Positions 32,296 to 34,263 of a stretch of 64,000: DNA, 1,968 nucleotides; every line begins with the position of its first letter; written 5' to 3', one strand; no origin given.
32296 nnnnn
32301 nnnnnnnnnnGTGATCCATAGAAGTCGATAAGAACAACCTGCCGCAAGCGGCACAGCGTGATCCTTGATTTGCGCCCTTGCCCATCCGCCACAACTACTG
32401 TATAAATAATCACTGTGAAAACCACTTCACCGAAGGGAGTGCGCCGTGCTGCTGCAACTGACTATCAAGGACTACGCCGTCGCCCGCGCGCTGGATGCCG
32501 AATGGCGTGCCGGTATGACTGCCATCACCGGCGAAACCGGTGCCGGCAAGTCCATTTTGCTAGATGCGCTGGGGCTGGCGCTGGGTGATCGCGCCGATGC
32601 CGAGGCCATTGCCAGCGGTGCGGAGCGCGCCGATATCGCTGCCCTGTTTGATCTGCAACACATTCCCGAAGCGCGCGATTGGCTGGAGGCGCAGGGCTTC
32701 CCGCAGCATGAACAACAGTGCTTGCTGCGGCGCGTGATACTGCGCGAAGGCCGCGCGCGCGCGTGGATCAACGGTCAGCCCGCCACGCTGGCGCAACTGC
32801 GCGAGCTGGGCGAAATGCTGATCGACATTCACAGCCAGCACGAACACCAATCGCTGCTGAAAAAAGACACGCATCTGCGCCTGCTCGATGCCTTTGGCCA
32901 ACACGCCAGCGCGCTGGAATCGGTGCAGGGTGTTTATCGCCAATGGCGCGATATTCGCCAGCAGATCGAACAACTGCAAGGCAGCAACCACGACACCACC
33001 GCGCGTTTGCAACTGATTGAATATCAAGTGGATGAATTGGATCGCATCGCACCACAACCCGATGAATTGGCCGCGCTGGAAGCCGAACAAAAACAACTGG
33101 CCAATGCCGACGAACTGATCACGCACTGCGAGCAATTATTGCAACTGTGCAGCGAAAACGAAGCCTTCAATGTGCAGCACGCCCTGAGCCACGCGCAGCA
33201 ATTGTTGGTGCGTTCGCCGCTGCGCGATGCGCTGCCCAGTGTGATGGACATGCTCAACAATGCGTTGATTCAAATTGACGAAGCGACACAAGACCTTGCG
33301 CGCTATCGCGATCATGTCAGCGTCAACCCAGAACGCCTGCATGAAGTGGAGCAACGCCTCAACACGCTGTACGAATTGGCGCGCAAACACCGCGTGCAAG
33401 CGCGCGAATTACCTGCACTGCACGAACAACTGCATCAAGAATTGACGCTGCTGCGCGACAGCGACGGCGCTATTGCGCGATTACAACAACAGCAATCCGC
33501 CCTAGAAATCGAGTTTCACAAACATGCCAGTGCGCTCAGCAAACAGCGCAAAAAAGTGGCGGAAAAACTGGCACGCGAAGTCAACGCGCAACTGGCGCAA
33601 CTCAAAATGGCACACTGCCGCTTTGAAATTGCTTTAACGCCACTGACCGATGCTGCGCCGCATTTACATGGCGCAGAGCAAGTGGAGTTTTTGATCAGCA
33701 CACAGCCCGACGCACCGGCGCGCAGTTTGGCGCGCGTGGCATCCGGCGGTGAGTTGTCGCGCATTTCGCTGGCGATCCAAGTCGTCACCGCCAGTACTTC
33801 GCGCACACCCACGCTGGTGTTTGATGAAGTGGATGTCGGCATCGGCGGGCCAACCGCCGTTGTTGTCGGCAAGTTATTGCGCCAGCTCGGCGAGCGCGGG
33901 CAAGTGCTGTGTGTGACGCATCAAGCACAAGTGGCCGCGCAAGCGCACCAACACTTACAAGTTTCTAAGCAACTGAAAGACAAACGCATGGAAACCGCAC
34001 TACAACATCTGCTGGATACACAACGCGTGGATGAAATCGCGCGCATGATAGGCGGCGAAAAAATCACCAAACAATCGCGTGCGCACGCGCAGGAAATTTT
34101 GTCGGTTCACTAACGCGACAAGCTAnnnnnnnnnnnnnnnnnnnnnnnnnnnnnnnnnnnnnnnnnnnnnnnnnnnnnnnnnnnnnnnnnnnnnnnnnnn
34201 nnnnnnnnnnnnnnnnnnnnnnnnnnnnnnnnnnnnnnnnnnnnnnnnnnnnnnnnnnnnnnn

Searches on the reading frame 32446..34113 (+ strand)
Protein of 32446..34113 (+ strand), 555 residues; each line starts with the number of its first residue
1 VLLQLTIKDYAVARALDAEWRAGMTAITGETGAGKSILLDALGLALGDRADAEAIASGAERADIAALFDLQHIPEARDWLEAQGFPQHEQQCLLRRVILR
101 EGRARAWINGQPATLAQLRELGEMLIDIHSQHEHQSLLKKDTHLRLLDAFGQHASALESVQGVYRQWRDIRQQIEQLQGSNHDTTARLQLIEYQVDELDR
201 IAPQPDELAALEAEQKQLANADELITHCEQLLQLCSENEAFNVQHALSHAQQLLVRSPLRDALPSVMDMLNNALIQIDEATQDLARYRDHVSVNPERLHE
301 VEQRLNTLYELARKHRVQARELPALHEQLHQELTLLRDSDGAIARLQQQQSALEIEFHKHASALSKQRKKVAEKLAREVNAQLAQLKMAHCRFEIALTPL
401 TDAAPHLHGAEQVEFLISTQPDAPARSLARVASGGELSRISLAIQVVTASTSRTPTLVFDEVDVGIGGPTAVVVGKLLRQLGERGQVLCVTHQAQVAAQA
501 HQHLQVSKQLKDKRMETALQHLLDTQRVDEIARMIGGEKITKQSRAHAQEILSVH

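Call 52: find_homologous_proteins(query=window:32446-34113:+, max_evalue=1e-50)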
Query window:32446-34113:+ (555 aa): 8000 proteins with E <= 1e-50 among 8000 candidates; the best 120 are listed.
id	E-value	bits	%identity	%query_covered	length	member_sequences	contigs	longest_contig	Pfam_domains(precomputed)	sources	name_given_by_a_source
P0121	0.0e+0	1185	100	100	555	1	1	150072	PF13476.13,PF02463.26,PF13304.13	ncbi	ncbi:MAG: DNA repair protein RecN [Pseudomonadales bacterium]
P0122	0.0e+0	1147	97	100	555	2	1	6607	PF13476.13,PF02463.26,PF13304.13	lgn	-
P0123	0.0e+0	1055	88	100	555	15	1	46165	PF13476.13,PF13555.13,PF02463.26,PF13304.13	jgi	-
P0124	0.0e+0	1054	88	100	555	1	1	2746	PF13476.13,PF02463.26,PF13304.13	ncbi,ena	-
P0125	0.0e+0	1048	88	100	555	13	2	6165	PF13476.13,PF02463.26,PF13304.13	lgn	-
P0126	3.3e-294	994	85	100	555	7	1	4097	PF13476.13,PF02463.26,PF13304.13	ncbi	-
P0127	3.1e-277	938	80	100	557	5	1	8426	PF13476.13,PF02463.26,PF13304.13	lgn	-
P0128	1.1e-271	920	88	88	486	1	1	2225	PF02463.26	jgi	-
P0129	1.3e-269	913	78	100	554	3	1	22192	PF13476.13,PF02463.26,PF13304.13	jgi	jgi:DNA repair protein RecN (Recombination protein N)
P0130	5.2e-268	908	78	100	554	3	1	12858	PF13476.13,PF02463.26,PF13304.13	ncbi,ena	-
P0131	2.5e-267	906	78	100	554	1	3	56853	PF13476.13,PF02463.26,PF13304.13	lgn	-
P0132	3.5e-267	905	78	100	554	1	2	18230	PF13476.13,PF02463.26,PF13304.13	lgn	-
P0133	3.2e-266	902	78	100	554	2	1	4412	PF13476.13,PF02463.26,PF13304.13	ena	-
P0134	6.3e-264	895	76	100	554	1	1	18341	PF13476.13,PF02463.26,PF13304.13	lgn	-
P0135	7.8e-263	891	76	100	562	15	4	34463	PF13476.13,PF02463.26,PF13304.13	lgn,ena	-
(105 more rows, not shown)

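Call 64: list_cluster_members(proteins=[P0121, P0006, P0033])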
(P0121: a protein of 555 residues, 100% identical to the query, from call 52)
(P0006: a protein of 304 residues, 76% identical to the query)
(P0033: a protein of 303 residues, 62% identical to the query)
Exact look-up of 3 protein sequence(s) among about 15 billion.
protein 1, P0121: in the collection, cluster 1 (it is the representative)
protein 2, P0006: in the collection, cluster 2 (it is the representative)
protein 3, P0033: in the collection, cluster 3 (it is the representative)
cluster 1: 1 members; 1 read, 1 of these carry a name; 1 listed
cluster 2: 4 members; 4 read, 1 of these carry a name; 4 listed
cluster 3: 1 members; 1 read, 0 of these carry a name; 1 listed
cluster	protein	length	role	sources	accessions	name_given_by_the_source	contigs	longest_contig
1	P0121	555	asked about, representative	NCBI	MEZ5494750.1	MAG: DNA repair protein RecN [Pseudomonadales bacterium]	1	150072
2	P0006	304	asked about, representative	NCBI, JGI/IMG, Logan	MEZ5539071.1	MAG: FHA domain-containing protein [Pseudomonadales bacterium]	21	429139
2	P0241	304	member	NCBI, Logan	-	-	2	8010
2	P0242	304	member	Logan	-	-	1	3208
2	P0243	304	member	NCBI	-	-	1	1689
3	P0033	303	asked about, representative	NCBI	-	-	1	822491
